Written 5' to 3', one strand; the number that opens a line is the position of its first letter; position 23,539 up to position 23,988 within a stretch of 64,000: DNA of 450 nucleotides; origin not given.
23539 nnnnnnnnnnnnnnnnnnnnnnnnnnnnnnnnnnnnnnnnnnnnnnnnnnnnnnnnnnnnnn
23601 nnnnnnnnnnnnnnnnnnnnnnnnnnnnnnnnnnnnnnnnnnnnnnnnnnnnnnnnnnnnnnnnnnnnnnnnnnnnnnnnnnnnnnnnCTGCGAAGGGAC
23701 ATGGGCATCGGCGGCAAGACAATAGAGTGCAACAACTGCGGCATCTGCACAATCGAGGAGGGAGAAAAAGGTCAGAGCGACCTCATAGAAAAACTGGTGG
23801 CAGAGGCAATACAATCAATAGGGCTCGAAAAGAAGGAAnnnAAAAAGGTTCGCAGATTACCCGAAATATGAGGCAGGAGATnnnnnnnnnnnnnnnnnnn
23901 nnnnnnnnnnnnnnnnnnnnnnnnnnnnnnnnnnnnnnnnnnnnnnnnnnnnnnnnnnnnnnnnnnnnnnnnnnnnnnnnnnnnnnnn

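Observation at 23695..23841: Aldolase carries a C-terminal tail with a CxxCxxC motif followed by an amphipathic helix (candidate encapsulation peptide and possible metal site)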

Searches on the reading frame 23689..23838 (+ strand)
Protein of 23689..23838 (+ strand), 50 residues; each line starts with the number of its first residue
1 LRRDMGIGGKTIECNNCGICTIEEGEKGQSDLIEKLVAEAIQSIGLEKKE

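Call 67: search_protein_families(library=pfam, proteins=[window:23689-23838:+], max_evalue=10)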
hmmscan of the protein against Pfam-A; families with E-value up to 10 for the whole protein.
seq(50 aa): 0 families
